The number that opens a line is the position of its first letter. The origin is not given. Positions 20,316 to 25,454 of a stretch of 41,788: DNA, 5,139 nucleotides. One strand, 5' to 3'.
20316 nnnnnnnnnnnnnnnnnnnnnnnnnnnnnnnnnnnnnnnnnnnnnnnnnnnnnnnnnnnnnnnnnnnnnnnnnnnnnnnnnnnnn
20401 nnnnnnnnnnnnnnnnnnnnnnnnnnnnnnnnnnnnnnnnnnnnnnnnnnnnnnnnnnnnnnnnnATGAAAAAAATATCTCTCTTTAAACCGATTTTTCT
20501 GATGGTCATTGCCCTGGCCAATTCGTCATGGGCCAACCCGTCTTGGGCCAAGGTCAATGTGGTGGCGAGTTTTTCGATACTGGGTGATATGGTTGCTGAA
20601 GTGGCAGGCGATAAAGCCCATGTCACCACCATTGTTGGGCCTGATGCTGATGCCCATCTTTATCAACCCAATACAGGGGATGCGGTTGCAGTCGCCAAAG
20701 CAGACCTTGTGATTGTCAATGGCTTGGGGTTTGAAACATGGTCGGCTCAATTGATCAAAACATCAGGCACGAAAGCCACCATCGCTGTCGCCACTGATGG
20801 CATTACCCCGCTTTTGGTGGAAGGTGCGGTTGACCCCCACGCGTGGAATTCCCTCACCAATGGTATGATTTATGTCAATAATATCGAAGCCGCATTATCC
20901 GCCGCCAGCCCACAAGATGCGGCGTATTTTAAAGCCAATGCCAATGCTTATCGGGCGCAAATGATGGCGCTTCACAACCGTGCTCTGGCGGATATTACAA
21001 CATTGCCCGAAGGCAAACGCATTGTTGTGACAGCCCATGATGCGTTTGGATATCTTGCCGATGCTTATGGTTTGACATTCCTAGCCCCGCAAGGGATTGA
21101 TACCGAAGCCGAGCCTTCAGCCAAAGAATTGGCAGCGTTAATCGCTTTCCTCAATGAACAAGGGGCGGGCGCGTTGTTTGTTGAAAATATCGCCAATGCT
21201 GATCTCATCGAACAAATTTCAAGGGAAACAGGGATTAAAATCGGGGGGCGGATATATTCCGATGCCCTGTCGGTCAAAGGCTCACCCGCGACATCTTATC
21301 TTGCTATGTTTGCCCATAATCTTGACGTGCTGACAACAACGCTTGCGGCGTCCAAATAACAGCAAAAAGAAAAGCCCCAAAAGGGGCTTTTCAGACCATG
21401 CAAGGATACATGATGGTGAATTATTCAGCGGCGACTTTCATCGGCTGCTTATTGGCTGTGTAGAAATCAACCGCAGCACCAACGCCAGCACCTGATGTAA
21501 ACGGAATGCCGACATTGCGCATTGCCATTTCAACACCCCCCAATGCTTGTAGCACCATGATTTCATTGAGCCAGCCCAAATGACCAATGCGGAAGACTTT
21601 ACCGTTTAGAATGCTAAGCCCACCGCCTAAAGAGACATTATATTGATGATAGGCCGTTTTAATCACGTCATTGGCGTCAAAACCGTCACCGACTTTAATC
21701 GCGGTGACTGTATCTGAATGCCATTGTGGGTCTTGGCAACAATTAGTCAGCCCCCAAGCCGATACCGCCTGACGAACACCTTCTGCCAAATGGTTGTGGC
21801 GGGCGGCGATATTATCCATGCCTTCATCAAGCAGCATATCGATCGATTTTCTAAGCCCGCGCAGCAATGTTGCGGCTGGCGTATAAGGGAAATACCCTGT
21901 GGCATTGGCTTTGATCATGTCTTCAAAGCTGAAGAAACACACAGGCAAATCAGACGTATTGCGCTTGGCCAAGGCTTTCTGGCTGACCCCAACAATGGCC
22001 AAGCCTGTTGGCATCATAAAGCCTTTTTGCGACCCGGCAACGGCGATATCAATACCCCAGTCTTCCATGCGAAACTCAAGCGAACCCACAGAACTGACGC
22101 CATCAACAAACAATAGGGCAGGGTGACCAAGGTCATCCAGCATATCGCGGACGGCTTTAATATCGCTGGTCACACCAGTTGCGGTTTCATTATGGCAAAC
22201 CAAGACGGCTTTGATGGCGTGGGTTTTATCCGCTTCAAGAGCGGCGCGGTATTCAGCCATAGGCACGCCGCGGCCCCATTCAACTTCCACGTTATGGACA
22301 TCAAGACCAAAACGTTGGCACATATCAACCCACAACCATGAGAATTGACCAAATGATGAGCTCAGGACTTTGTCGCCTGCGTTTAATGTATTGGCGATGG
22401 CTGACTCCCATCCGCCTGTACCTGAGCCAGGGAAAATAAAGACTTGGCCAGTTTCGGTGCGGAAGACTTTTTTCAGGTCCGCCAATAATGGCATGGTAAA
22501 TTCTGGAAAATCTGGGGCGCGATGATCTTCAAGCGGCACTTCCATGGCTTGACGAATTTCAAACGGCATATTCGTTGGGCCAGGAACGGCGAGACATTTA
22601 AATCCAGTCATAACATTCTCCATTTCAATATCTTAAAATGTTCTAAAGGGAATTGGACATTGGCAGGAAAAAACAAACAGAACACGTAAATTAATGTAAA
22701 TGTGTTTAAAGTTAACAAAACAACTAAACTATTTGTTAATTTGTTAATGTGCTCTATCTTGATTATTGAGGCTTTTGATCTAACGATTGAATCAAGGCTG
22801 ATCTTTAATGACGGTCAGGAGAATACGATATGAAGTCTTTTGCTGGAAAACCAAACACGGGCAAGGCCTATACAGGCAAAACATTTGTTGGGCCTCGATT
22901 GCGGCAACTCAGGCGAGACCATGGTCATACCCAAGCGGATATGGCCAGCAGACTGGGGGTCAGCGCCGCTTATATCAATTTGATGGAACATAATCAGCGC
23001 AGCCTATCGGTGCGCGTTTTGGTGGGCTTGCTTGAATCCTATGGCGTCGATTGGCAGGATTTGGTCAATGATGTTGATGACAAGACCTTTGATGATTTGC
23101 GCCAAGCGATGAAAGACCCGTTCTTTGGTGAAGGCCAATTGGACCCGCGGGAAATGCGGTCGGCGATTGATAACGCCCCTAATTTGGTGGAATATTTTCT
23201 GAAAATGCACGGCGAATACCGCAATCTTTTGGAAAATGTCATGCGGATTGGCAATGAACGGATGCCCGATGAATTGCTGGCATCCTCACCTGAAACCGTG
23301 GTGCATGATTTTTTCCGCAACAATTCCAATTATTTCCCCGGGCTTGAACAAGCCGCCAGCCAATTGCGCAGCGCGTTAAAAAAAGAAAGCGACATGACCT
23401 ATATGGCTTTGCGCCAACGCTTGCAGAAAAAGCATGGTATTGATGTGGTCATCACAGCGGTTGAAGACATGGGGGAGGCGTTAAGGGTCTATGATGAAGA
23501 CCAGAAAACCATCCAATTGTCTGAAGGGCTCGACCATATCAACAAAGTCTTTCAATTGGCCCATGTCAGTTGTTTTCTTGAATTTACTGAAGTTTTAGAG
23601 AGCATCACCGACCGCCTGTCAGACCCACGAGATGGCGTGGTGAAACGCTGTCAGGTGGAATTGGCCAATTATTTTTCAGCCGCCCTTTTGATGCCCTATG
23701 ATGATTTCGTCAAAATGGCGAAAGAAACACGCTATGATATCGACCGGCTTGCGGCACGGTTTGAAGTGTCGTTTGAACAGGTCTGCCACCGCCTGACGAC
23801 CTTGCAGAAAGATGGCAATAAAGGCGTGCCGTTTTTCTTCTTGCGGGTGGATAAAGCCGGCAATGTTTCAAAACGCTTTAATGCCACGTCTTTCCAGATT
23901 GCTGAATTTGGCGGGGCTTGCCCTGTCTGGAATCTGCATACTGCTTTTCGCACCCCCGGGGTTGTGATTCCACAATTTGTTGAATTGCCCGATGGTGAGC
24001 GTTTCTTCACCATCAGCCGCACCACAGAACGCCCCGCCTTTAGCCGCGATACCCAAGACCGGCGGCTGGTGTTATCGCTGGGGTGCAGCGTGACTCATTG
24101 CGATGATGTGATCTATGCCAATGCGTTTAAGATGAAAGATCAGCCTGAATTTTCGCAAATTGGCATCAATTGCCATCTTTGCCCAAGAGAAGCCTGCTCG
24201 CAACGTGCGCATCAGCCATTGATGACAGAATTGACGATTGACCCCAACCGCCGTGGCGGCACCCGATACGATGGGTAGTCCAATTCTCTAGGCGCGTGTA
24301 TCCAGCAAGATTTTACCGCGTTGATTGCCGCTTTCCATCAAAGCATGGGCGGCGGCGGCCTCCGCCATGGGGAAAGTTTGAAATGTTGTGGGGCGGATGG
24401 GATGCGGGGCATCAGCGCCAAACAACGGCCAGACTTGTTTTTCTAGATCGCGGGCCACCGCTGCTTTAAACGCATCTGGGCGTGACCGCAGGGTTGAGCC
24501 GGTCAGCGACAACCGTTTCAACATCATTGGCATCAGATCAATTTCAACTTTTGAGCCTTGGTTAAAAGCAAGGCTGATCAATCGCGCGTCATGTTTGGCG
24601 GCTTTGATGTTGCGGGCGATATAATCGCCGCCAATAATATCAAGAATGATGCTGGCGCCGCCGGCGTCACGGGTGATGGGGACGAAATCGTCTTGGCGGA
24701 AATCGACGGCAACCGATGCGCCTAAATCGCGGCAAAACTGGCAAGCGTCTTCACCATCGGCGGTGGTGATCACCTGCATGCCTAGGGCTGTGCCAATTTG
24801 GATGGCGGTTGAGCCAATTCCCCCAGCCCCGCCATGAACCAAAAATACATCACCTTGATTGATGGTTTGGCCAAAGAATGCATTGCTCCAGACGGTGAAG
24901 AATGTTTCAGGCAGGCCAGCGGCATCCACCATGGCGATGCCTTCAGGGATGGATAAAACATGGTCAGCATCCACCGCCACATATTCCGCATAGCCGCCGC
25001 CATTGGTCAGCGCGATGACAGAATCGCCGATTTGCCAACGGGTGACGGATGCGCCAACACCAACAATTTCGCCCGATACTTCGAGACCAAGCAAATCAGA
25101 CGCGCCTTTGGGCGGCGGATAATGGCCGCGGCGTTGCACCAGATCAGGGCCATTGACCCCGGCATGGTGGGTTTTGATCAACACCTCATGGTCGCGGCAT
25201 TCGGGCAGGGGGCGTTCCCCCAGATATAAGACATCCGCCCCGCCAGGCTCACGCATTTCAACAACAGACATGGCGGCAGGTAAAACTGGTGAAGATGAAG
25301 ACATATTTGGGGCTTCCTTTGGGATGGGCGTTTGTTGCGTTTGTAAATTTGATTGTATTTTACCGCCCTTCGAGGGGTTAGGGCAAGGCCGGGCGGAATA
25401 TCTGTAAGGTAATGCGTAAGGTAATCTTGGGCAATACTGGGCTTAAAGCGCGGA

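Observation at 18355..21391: Cobalamin riboswitch controlling a ZnuCBA/TroA-type metal ABC importer: candidate new class of B12-regulated cobalt uptake system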

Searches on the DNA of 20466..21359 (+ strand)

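Call 16: search_rna_families(sources=[L001, L002, L003, L004, L005, L006, L007, L008, L009, L010, L011, L012, L013], threshold=gathering)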
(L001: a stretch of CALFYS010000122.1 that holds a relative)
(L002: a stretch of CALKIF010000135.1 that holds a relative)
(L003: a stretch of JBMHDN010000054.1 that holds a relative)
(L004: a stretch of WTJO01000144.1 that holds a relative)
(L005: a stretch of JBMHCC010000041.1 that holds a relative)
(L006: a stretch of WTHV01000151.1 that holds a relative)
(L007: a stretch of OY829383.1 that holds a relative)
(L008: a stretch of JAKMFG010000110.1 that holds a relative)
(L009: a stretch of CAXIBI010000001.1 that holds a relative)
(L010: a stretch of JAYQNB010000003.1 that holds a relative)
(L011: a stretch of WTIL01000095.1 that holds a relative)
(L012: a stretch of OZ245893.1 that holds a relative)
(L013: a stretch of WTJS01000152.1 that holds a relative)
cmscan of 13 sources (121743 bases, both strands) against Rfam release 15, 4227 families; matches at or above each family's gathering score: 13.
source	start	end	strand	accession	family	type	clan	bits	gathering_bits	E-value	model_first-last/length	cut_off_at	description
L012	7047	7414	+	RF01849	alpha_tmRNA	Gene;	CL00001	254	50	2.2e-72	1-355/355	no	Alphaproteobacteria transfer-messenger RNA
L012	7104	7328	+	RF04321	tmRNA_permuted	Gene;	-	143.6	47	5.5e-28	1-213/213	no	permuted transfer-messenger RNA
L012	3498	3718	+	RF00174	Cobalamin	Cis-reg; riboswitch;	CL00101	125.4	31.5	8.6e-31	1-189/189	no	Cobalamin riboswitch aptamer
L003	3903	4130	+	RF00174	Cobalamin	Cis-reg; riboswitch;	CL00101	105.6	31.5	4.1e-25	1-189/189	no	Cobalamin riboswitch aptamer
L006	3897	4134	+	RF00174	Cobalamin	Cis-reg; riboswitch;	CL00101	101.4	31.5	6.2e-24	1-189/189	no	Cobalamin riboswitch aptamer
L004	15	246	+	RF00174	Cobalamin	Cis-reg; riboswitch;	CL00101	100.3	31.5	1.3e-23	1-189/189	no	Cobalamin riboswitch aptamer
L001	1268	1499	+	RF00174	Cobalamin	Cis-reg; riboswitch;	CL00101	98.6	31.5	4e-23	1-189/189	no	Cobalamin riboswitch aptamer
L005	3921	4153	+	RF00174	Cobalamin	Cis-reg; riboswitch;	CL00101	98.4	31.5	4.7e-23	1-189/189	no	Cobalamin riboswitch aptamer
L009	3823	4051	+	RF00174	Cobalamin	Cis-reg; riboswitch;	CL00101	96.2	31.5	1.9e-22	1-189/189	no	Cobalamin riboswitch aptamer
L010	3848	4058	+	RF00174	Cobalamin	Cis-reg; riboswitch;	CL00101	87.4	31.5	6.3e-20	1-189/189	no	Cobalamin riboswitch aptamer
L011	3858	4069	+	RF00174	Cobalamin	Cis-reg; riboswitch;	CL00101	86.2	31.5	1.4e-19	1-189/189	no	Cobalamin riboswitch aptamer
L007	3886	4096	+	RF00174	Cobalamin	Cis-reg; riboswitch;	CL00101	85.7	31.5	2e-19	1-189/189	no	Cobalamin riboswitch aptamer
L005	7718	7767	-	RF00005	tRNA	Gene; tRNA;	CL00001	30.3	29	0.051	23-71/71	5'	tRNA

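Call 17: search_rna_families(sources=[L014, L015, L016, L017, L018, L019, L020, L021, L022, L023, L024, L025], threshold=gathering)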
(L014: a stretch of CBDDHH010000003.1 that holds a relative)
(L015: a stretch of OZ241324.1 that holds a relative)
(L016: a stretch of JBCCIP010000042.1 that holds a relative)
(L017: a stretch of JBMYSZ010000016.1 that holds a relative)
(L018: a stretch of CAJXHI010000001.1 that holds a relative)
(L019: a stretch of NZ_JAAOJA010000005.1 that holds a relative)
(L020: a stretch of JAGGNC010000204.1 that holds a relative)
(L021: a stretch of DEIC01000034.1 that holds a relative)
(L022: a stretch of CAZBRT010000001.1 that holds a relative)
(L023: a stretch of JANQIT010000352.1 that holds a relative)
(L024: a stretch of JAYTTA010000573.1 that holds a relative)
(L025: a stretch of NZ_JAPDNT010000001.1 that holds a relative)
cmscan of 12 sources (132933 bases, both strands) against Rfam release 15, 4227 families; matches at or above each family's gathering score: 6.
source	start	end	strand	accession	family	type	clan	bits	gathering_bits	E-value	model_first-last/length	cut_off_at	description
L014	7115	7482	+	RF01849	alpha_tmRNA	Gene;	CL00001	246.7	50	4.1e-70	1-355/355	no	Alphaproteobacteria transfer-messenger RNA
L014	7172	7396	+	RF04321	tmRNA_permuted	Gene;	-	143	47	8.1e-28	1-213/213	no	permuted transfer-messenger RNA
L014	3761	3980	+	RF00174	Cobalamin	Cis-reg; riboswitch;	CL00101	124.3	31.5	2e-30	1-189/189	no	Cobalamin riboswitch aptamer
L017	3952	4165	+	RF00174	Cobalamin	Cis-reg; riboswitch;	CL00101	111.4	31.5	9.3e-27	1-189/189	no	Cobalamin riboswitch aptamer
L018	3834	4039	+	RF00174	Cobalamin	Cis-reg; riboswitch;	CL00101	108.4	31.5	6.6e-26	1-189/189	no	Cobalamin riboswitch aptamer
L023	3826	4037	+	RF00174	Cobalamin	Cis-reg; riboswitch;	CL00101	93.5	31.5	1.3e-21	1-189/189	no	Cobalamin riboswitch aptamer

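Call 49: search_rna_families(sources=[L026, L028, L030], threshold=gathering)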
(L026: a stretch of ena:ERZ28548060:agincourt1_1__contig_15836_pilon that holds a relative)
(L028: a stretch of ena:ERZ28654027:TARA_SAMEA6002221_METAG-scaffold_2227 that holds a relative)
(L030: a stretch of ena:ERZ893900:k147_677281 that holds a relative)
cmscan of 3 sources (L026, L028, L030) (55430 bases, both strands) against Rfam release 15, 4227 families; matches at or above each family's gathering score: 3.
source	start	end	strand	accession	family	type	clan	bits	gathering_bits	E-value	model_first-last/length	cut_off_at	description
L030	7902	8130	+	RF00174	Cobalamin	Cis-reg; riboswitch;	CL00101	105.9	31.5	1.4e-25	1-189/189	no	Cobalamin riboswitch aptamer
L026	7905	8138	+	RF00174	Cobalamin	Cis-reg; riboswitch;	CL00101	98.4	31.5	2.1e-23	1-189/189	no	Cobalamin riboswitch aptamer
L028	702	935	+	RF00174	Cobalamin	Cis-reg; riboswitch;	CL00101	98.3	31.5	2.1e-23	1-189/189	no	Cobalamin riboswitch aptamer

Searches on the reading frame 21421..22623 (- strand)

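Call 4: search_protein_families(library=pfam, proteins=[window:21421-22623:-])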
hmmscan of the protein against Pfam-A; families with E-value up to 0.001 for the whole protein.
window:21421-22623:- (400 aa): 1 family
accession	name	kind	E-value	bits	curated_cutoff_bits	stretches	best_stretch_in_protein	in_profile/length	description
PF00266.25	Aminotran_5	-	1.8e-24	86.8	21.5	1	51-335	53-338/371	Aminotransferase class-V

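Call 5: search_protein_families(library=ncbifam, proteins=[window:21421-22623:-])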
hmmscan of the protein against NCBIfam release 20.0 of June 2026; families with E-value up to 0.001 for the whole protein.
window:21421-22623:- (400 aa): 11 families
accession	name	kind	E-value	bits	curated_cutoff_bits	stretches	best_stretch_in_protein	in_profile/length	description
NF045640.1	AspGlyoxATaseBhcA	equivalog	9.1e-177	587.9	650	1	9-394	5-390/395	L-aspartate--glyoxylate aminotransferase BhcA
NF046070.1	PyrdoxPyrvTramin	equivalog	1e-47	162.8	600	1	14-354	11-349/369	pyridoxamine--pyruvate transaminase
TIGR03301.1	PhnW-AepZ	equivalog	8.3e-36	124.1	360.8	1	11-361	2-348/355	2-aminoethylphosphonate aminotransferase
NF010006.0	PRK13479.1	equivalog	4.2e-24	85.4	296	1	10-373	7-366/369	2-aminoethylphosphonate--pyruvate transaminase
TIGR02326.1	transamin_PhnW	equivalog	4.1e-21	75.5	400.8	1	11-369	6-361/363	2-aminoethylphosphonate--pyruvate transaminase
TIGR01366.1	serC_3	equivalog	1.9e-07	30.6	401.65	1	49-322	49-313/361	phosphoserine transaminase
TIGR01979.1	sufS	subfamily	3e-06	26.3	475.1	1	77-281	102-305/403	SufS family cysteine desulfurase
TIGR01977.1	am_tr_V_EF2568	hypoth_equivalog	3.2e-06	26.4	377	1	49-215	52-214/376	cysteine desulfurase family protein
TIGR03402.1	FeS_nifS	equivalog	2.2e-05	23.4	530.75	1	99-211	103-208/379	cysteine desulfurase NifS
NF004876.0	PRK06234.1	subfamily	0.00029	20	666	1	52-242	72-249/400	methionine gamma-lyase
NF006096.0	PRK08248.1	equivalog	0.00067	18.4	726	1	53-213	73-222/431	homocysteine synthase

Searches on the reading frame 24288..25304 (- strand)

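Call 81: search_protein_families(library=pfam, proteins=[window:24288-25304:-], max_evalue=0.00001)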
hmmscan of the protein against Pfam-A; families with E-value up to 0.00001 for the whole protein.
window:24288-25304:- (338 aa): 3 families
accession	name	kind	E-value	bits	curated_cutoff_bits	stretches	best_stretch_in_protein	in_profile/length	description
PF00107.32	ADH_zinc_N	-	1.9e-18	67.1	31.8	1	162-284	1-125/129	Zinc-binding dehydrogenase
PF08240.17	ADH_N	-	8.7e-18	64.9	23.5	1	38-121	2-104/104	Alcohol dehydrogenase GroES-like domain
PF13602.12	ADH_zinc_N_2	-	1.9e-14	55.1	27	1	194-334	1-134/134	Zinc-binding dehydrogenase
